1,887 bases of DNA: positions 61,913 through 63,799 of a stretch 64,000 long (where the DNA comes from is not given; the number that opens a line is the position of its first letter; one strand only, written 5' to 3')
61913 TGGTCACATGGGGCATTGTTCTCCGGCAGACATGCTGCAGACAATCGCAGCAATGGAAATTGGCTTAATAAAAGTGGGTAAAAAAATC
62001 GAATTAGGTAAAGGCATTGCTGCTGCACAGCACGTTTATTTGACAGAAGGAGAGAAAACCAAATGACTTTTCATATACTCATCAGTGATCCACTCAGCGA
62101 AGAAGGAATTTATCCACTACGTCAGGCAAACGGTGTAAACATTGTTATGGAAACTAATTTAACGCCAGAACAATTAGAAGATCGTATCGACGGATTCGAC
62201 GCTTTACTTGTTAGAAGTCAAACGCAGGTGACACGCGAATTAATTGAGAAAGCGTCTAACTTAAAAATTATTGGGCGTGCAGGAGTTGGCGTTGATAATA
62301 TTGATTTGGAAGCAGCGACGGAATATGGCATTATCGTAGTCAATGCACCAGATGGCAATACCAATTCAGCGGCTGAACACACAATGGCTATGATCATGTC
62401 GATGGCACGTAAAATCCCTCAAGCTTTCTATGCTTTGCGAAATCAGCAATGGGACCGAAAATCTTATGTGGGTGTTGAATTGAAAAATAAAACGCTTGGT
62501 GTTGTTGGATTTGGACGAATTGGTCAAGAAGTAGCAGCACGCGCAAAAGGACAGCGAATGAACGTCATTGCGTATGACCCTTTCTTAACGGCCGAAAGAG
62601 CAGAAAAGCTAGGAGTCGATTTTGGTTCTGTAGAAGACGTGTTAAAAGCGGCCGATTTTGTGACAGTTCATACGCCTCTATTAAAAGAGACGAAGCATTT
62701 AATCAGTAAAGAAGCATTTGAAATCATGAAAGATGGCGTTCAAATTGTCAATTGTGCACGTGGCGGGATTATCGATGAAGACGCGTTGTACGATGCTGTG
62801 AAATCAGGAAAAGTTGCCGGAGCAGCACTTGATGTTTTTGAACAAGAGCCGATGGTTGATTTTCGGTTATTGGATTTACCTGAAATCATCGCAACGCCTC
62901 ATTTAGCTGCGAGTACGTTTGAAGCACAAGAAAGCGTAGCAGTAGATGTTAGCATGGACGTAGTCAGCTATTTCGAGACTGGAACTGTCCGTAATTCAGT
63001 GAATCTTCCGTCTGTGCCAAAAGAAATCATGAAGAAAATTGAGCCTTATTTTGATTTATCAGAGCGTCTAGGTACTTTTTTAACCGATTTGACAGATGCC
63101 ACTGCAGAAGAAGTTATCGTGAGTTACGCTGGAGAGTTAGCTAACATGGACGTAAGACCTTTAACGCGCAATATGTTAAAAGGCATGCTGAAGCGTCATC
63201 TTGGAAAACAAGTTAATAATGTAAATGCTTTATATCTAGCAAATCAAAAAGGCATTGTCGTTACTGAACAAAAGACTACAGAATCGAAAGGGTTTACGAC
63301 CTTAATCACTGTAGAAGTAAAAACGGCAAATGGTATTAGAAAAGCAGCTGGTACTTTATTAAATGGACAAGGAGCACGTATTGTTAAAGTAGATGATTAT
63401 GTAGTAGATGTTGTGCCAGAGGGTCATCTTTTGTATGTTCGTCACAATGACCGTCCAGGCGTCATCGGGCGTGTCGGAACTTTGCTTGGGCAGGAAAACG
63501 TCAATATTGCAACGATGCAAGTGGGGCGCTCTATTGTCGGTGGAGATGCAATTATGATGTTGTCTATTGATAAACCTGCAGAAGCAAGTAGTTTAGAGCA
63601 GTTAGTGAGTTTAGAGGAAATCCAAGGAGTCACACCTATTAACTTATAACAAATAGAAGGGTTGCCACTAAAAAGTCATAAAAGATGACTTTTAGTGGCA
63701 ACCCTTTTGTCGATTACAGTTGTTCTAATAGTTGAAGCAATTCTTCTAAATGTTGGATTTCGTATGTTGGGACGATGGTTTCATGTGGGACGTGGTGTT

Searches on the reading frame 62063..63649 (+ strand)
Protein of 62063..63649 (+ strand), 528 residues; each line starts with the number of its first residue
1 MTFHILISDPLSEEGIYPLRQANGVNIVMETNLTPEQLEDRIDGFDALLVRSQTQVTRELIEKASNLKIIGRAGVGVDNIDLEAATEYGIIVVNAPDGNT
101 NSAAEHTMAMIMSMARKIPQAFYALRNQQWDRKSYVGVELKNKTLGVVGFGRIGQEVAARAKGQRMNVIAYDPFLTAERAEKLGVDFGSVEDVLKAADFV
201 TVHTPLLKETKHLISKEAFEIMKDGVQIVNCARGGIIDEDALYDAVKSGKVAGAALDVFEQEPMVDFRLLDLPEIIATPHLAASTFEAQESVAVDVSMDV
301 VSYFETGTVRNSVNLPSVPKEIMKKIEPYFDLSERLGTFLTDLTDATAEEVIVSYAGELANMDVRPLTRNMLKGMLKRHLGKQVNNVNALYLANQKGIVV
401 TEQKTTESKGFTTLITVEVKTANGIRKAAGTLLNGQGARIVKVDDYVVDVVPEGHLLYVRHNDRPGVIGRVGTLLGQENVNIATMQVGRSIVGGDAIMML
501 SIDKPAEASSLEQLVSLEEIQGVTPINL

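Call 4: search_protein_families(library=pfam, proteins=[window:62063-63649:+])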
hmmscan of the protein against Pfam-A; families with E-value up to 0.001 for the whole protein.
window:62063-63649:+ (528 aa): 7 families
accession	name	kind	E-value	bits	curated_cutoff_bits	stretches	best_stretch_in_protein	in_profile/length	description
PF02826.25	2-Hacid_dh_C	-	2.6e-61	206.5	25.1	1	108-282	1-178/178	D-isomer specific 2-hydroxyacid dehydrogenase, NAD binding domain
PF00389.36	2-Hacid_dh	-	4e-40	137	24.6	1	5-314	1-134/134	D-isomer specific 2-hydroxyacid dehydrogenase, catalytic domain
PF19304.4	PGDH_inter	-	2.6e-30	105.4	27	1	325-443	1-118/119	D-3-phosphoglycerate dehydrogenase intervening domain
PF01842.31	ACT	-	2.1e-10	40.6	27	1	456-518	2-65/66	ACT domain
PF22629.2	ACT_AHAS_ss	-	1.3e-06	28.9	27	1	457-521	1-63/67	AHAS small subunit-like ACT domain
PF07991.19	KARI_N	-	2.3e-05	24.4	20.6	1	140-234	2-96/165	Acetohydroxy acid isomeroreductase, NADPH-binding domain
PF00670.27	AdoHcyase_NAD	-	0.00036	21.1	27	0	139-231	20-109/162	S-adenosyl-L-homocysteine hydrolase, NAD binding domain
